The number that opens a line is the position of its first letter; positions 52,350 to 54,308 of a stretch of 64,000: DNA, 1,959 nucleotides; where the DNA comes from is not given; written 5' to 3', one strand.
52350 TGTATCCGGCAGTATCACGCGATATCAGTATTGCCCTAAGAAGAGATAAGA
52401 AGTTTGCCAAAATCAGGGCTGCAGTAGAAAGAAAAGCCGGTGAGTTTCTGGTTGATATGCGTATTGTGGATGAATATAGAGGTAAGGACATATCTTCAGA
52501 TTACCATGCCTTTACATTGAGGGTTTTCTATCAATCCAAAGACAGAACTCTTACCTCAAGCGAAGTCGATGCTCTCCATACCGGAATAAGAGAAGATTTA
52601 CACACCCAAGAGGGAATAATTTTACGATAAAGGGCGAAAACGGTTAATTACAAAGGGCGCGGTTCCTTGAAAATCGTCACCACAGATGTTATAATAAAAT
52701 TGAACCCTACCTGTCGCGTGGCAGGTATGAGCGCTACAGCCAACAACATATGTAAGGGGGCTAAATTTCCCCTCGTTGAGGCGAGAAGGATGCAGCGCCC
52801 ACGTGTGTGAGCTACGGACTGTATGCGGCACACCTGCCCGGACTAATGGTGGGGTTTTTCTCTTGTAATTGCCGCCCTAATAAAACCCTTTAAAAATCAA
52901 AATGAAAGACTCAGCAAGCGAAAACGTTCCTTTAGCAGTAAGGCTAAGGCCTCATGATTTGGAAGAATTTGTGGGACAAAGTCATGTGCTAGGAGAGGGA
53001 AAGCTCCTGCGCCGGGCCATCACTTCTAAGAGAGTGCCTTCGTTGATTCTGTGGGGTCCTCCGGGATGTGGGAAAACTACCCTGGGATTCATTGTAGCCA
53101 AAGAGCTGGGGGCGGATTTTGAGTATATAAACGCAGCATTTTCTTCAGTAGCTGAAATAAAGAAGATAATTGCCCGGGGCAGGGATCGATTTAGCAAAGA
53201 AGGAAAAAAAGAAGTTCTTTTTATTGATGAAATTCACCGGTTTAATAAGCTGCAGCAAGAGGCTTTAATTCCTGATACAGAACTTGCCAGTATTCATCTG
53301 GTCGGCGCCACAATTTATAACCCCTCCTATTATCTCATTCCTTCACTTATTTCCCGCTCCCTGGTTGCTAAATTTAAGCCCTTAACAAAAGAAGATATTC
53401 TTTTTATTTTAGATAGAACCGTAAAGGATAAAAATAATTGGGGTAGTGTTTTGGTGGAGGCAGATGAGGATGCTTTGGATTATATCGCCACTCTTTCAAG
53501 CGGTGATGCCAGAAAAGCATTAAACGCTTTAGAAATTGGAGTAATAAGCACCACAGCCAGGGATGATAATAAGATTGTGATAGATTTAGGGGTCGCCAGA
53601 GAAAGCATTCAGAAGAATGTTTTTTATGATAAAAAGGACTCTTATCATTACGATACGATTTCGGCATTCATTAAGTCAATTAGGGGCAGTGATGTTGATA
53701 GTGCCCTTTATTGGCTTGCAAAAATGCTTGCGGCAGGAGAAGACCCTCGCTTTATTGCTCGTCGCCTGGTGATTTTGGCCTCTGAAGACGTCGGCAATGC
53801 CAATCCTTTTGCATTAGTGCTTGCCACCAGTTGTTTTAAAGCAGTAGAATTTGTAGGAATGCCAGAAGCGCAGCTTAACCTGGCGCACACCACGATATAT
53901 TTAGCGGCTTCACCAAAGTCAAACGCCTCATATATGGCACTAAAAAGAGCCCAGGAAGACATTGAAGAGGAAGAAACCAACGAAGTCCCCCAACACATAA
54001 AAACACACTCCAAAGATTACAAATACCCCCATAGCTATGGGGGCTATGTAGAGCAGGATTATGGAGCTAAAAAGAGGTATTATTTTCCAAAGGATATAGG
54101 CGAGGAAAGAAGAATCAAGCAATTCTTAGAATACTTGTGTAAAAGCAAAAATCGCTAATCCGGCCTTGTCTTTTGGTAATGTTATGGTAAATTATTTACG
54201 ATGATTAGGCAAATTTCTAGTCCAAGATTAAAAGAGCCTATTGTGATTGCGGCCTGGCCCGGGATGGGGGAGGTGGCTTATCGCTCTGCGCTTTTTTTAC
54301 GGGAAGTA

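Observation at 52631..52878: GC-rich, multi-hairpin ~250-nt element with complementary ends between pheT and rarA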

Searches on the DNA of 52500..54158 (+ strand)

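Call 4: search_rna_families(source=window, start=52500, end=53000, threshold=evalue, max_evalue=10, show_alignments=3)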
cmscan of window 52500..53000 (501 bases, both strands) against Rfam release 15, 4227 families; matches with E-value up to 10: 4.
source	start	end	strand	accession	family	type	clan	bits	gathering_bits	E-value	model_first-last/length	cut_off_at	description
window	52785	52847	+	RF01147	sR12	Gene; snRNA; snoRNA; CD-box;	-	15.7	38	0.68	1-52/52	no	Small nucleolar RNA sR12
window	52680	52722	+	RF00087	SNORD26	Gene; snRNA; snoRNA; CD-box;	CL00050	15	44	3.2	1-76/76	no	Small nucleolar RNA SNORD26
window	52757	52772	-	RF03183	MIR5516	Gene; miRNA;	-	14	93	8.3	29-44/69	no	MIR5516 microRNA precursor family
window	52658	52684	-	RF01127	sR42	Gene; snRNA; snoRNA; CD-box;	-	12.1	38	2.3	1-63/63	no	Small nucleolar RNA sR42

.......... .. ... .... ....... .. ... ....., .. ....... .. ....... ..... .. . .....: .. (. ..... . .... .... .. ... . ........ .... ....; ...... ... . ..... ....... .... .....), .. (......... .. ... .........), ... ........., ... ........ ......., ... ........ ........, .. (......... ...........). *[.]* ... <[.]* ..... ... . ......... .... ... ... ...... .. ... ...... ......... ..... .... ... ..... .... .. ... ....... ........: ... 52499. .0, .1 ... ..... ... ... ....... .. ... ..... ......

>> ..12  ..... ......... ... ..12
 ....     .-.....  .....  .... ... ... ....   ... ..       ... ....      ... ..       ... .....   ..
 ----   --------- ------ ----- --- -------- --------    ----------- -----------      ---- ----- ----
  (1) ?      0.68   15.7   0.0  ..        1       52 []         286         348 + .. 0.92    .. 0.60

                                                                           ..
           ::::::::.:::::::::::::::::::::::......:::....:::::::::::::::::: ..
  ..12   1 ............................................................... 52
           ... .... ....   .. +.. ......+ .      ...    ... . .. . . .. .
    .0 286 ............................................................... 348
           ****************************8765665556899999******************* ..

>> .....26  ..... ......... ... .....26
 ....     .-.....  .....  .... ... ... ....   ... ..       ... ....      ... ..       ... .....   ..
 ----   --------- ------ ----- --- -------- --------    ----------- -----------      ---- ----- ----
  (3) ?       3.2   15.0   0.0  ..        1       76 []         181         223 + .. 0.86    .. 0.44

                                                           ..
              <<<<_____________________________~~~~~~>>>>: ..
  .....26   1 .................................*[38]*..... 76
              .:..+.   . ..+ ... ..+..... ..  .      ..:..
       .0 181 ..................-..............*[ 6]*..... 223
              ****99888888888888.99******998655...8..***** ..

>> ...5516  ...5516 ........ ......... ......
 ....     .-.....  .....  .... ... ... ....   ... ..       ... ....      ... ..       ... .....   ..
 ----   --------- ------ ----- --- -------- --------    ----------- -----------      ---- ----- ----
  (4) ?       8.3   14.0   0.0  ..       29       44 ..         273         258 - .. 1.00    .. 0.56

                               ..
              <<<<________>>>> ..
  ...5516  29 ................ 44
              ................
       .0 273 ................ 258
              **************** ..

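Call 31: build_rna_model(alignment_id=A1)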
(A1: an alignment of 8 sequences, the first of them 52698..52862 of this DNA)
Model R1 built from alignment A1 (8 sequences, 174 columns); structure: RNAalifold consensus.
model positions 167; base pairs 50; branch points 0; effective number of sequences 1.15; information 0.59 bits per position. Calibrated on 0.2 Mb of random sequence (short: E-values are rough).
structure used (alignment columns):
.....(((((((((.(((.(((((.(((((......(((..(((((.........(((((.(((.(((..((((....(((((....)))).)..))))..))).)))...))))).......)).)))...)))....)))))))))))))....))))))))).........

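Call 32: search_with_rna_model(model_id=R1, sources=[window, L001, L002, L003, L004, L005, L006, L007, L008, L009, L010, L011, L012, L013, L014, L015, L016, L017, L018, L019, L020, L021, L022, L023, L024, L025, L026, L027, L028, L029, L030, L031, L032, L033, L034, L035, L036, L037, L038, L039, L040, L041, L042, L043, L044, L045, L046, L047, L048, L049, L050, L051, L052, L053, L054, L055, L056, L057, L058, L059, L060, L061, L062, L063, L064, L065, L066, L067, L068, L069, L070, L071, L072, L073, L074, L075, L076, L077, L078, L079, L080], max_evalue=10)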
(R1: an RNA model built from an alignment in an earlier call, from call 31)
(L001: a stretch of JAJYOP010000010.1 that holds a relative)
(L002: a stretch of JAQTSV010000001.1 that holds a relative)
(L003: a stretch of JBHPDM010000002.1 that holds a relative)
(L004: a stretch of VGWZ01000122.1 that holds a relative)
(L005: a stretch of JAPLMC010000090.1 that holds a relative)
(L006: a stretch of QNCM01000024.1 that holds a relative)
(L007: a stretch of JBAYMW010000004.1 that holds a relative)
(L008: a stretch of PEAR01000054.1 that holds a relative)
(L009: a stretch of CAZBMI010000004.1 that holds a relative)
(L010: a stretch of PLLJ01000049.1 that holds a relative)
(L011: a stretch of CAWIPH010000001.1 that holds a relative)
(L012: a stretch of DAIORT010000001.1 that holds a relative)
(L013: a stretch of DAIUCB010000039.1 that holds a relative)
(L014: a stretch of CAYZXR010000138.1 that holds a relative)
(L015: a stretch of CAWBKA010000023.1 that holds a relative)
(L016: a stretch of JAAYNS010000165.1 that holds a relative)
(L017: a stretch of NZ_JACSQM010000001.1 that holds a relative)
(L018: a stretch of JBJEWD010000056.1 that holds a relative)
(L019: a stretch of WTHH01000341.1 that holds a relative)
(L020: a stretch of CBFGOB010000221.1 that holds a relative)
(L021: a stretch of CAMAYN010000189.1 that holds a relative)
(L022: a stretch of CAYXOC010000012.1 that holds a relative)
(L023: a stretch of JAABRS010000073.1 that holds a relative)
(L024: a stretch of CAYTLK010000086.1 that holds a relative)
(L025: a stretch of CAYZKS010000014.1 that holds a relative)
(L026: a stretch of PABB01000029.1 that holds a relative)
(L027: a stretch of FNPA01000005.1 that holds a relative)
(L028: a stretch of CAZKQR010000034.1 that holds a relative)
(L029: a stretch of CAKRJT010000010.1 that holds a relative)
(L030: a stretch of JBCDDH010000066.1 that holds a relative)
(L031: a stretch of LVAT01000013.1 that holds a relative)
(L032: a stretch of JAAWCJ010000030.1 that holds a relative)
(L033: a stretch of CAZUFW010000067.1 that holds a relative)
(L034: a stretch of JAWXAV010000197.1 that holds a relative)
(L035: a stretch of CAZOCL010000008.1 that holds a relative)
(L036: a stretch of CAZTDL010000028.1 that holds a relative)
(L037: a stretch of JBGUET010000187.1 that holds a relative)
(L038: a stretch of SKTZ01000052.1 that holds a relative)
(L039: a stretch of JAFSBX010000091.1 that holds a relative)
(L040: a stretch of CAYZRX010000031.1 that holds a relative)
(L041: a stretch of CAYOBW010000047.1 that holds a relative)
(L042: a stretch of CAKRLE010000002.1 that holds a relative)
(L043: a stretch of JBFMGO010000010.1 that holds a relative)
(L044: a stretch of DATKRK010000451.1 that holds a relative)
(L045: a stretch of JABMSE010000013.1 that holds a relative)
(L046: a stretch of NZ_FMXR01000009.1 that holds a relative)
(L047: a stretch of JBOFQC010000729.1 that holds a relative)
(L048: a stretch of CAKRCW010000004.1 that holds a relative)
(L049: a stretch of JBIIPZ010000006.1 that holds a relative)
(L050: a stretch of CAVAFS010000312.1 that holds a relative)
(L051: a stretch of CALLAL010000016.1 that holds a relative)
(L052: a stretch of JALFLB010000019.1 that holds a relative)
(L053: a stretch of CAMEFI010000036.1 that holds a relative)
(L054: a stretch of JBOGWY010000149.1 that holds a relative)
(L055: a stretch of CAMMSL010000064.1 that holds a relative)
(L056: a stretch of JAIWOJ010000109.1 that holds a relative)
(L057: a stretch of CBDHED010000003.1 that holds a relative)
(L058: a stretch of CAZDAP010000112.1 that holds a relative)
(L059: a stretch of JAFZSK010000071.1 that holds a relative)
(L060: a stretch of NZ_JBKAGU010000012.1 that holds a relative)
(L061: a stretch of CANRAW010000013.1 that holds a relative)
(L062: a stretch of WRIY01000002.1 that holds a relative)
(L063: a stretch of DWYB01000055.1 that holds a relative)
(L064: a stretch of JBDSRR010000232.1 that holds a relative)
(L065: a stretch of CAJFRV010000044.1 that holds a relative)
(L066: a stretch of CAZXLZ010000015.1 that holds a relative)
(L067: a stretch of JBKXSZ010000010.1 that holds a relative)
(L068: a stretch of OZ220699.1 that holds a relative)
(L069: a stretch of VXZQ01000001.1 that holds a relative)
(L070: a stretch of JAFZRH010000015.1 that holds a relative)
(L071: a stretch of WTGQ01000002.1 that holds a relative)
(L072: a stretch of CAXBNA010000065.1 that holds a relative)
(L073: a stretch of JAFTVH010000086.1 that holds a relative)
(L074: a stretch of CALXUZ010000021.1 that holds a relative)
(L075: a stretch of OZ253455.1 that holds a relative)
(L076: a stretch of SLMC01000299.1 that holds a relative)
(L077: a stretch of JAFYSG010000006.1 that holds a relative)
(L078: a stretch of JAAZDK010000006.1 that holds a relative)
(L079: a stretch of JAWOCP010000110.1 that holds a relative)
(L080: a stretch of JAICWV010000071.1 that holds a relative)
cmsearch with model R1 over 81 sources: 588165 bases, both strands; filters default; matches with E-value up to 10: 14.
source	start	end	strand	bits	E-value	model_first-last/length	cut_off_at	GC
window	52698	52862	+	167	6.8e-37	1-167/167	no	0.55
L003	2765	2926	+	69.3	9e-14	1-167/167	no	0.52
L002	2591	2754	+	56.3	1.1e-10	1-167/167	no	0.43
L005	1211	1402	+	39.1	1.3e-06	1-167/167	no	0.43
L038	2772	2952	+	37.7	2.7e-06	1-167/167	no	0.49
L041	2751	2933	+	35.2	1.1e-05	1-167/167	no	0.55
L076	2806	2987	+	32.2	5.6e-05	1-167/167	no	0.51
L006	2748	2911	+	31.8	6.8e-05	1-167/167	no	0.54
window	52697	52861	-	25.7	0.0019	1-167/167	no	0.55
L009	2661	2850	+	25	0.0028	1-167/167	no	0.46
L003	2764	2925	-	17.4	0.18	1-167/167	no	0.52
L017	6477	6669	-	17.2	0.2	1-167/167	no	0.48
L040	7008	7040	+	16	0.38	1-167/167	no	0.61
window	22065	22101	+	14.9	0.69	1-167/167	no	0.46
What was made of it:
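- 52703..52858 (+): 6S RNA (ssrS), about 156 nt. The ends are approximate. Model R1 scores the + strand 167 bits and the - strand 25.7 bits (call 32).
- It hits RNAs just upstream of rarA in L003 (69 bits), L002 (56), L005, L038, L041, L076, L006 and L009 (call 32).
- Tried and rejected: Only the covariance model bridged the gap (call 32).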

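Call 33: search_rna_families(sources=[L002, L003, L005, L006, L009, L017, L038, L041, L076], threshold=evalue, max_evalue=1)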
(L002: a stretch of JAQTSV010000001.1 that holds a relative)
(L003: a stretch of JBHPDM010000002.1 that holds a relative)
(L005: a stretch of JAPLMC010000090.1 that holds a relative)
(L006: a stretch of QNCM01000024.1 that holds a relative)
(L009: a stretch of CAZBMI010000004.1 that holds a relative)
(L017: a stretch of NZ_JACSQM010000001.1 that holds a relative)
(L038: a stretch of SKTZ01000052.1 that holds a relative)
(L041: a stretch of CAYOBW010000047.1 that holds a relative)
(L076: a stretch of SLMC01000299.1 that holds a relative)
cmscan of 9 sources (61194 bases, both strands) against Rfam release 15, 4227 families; matches with E-value up to 1: 11.
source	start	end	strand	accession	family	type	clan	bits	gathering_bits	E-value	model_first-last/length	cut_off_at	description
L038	2775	2949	+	RF00013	6S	Gene;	-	102.1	46.4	1.9e-19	1-187/187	no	6S / SsrS RNA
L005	1214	1399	+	RF00013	6S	Gene;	-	91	46.4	8.4e-17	1-187/187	no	6S / SsrS RNA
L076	2809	2984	+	RF00013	6S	Gene;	-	86.3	46.4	1.1e-15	1-187/187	no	6S / SsrS RNA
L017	6483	6663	-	RF00013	6S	Gene;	-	85.3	46.4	1.9e-15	1-187/187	no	6S / SsrS RNA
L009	2664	2847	+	RF00013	6S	Gene;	-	78.8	46.4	6.9e-14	1-187/187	no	6S / SsrS RNA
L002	2594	2751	+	RF00013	6S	Gene;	-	67.2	46.4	4.1e-11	1-187/187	no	6S / SsrS RNA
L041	2754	2930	+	RF00013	6S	Gene;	-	64.4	46.4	1.9e-10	1-187/187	no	6S / SsrS RNA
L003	2768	2923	+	RF00013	6S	Gene;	-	58.2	46.4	5.4e-09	1-187/187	no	6S / SsrS RNA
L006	2749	2902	+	RF00013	6S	Gene;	-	57.3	46.4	9.3e-09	1-187/187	no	6S / SsrS RNA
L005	1135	1206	-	RF02503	Atu_C9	Gene; sRNA;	-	21.5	40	0.15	126-192/192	no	Rhizobiales sRNA Atu_C9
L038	1295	1366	+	RF01880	Xist_exon1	Gene; lncRNA;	-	19.1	50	0.71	1-85/85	no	X-chromosome inactivation gene exon 1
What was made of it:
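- On 6S RNA (SsrS, RF00013): The clade-only model R1 hits Rfam-positive 6S RNAs of other lineages at 25-69 bits (calls 32, 33).
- Rfam scores exactly those coordinates as 6S at 57-102 bits (call 33).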

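Call 34: search_rna_families(sources=[L081, L082, L087, L088, L090, L092, L094, L001, L007, L008, L010], threshold=evalue, max_evalue=10)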
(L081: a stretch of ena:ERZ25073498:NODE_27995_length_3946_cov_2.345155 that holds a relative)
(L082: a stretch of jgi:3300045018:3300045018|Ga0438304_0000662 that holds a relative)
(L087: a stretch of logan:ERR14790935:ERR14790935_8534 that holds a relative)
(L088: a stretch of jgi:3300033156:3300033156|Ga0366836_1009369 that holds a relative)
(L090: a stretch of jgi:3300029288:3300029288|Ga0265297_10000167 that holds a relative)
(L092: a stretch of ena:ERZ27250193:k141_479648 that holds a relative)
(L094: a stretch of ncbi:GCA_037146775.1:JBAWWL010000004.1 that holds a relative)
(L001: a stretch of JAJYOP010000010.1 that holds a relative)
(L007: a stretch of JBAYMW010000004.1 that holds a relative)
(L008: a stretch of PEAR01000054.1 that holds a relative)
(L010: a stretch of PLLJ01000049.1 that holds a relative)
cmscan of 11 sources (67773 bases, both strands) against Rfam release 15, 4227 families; matches with E-value up to 10: 9.
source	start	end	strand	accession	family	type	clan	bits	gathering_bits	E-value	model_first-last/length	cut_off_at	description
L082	2772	2931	+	RF00013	6S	Gene;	-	54.6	46.4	4.4e-08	1-187/187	no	6S / SsrS RNA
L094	2251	2412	+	RF00013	6S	Gene;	-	47.7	46.4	2e-06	1-187/187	no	6S / SsrS RNA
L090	1646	1806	+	RF00013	6S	Gene;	-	47.4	46.4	2.4e-06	1-187/187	no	6S / SsrS RNA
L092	260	378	+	RF00413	SNORA19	Gene; snRNA; snoRNA; HACA-box;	-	32.3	80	0.22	1-131/131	no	Small nucleolar RNA SNORA19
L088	5634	5719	+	RF03831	mir-627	Gene; miRNA;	-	30.8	86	0.007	1-87/87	no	mir-627 microRNA precursor family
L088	5645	5711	+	RF03588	mir-2319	Gene; miRNA;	-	23.4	89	3.2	1-71/71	no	mir-2319 microRNA precursor family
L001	3552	3605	+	RF01047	HBV_epsilon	Cis-reg;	CL00104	23.1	45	5.2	1-61/61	no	HBV RNA encapsidation signal epsilon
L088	2716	2783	+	RF00736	mir-320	Gene; miRNA;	-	19.7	55.5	9.4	1-76/76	no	mir-320 microRNA precursor family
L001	409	673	-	RF02894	S35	Gene; sRNA;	-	19.1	69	1.6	1-270/270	no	Staphylococcus sRNA 35 (srn_0335)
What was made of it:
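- L082 scores 54.6, L094 47.7 and L090 47.4 bits (call 34). It also reports nothing for L081, L087, L088 or L092 (call 34).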

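Call 37: search_rna_families(source=window, start=52695, end=52865, threshold=evalue, max_evalue=10, show_alignments=2)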
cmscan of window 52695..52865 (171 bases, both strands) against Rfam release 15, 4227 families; matches with E-value up to 10: 2.
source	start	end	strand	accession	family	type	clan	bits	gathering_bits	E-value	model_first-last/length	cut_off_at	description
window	52785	52847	+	RF01147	sR12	Gene; snRNA; snoRNA; CD-box;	-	15.7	38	0.23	1-52/52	no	Small nucleolar RNA sR12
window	52757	52772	-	RF03183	MIR5516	Gene; miRNA;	-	14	93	2.8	29-44/69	no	MIR5516 microRNA precursor family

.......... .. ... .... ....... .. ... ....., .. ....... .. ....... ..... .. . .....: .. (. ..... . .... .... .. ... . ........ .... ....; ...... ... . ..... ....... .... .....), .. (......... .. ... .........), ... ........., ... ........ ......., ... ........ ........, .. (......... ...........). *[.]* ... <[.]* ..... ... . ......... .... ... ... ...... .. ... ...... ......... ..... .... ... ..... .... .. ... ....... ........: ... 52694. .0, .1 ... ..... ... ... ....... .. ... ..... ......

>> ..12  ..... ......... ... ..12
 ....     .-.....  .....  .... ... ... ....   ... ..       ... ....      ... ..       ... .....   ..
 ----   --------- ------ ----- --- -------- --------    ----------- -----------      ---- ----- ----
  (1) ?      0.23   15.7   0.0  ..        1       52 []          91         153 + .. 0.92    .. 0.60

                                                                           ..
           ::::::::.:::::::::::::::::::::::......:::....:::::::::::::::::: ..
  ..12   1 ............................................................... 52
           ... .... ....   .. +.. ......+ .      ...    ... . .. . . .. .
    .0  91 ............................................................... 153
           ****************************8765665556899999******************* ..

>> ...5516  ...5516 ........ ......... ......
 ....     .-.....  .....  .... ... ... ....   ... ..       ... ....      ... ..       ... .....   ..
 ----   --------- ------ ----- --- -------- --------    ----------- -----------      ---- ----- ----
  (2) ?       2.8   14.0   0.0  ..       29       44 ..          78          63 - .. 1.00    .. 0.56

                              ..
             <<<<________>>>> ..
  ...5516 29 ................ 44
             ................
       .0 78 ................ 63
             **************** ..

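Call 38: search_rna_families(source=L082, start=2765, end=2940, threshold=evalue, max_evalue=1, show_alignments=1)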
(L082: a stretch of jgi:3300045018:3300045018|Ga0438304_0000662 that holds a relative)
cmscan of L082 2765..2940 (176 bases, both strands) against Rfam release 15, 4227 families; matches with E-value up to 1: 1.
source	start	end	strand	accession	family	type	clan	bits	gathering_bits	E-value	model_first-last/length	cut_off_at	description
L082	2772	2931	+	RF00013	6S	Gene;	-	54.6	46.4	1.1e-10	1-187/187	no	6S / SsrS RNA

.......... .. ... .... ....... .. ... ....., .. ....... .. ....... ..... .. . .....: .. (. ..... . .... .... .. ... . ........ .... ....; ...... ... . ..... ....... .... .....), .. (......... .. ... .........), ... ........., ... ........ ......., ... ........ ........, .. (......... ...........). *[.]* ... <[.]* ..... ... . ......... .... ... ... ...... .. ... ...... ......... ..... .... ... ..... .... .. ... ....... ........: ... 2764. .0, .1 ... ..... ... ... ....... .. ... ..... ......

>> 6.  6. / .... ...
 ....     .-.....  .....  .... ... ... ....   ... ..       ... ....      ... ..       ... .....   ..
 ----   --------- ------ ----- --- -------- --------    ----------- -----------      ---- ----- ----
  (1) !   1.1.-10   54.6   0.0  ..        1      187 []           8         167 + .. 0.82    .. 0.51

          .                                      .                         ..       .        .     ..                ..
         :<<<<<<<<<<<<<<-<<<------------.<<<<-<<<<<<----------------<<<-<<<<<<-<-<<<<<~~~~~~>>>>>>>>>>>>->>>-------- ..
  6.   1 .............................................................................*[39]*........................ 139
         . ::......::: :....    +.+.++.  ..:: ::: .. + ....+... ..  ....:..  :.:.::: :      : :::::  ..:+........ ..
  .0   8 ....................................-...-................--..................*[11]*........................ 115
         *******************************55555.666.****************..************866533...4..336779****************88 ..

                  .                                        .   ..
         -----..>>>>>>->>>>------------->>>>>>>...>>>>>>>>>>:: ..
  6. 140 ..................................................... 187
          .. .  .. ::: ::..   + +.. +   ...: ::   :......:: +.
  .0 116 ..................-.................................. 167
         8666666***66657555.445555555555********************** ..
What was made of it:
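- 52703..52858 (+): Homologues pass the Rfam RF00013 threshold (calls 33, 34, 38).
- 52742..52755 (+): 5' strand of the central bubble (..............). The predicted pRNA start is C52744, giving 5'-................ The Rfam 6S alignment of L082 puts the bubble here (call 38).
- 52801..52815 (+): 3' strand of the central bubble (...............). Its sequence is highly conserved: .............. It matches the Rfam 6S consensus CCCACCUG (call 38).
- On 6S RNA (SsrS, RF00013): The same modules appear in the Rfam alignment of L082 (call 38).
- The model aligns end to end (1-187) over the same modules (call 38). It is homologous to RNAs that pass the Rfam 6S threshold (calls 33, 34, 38).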
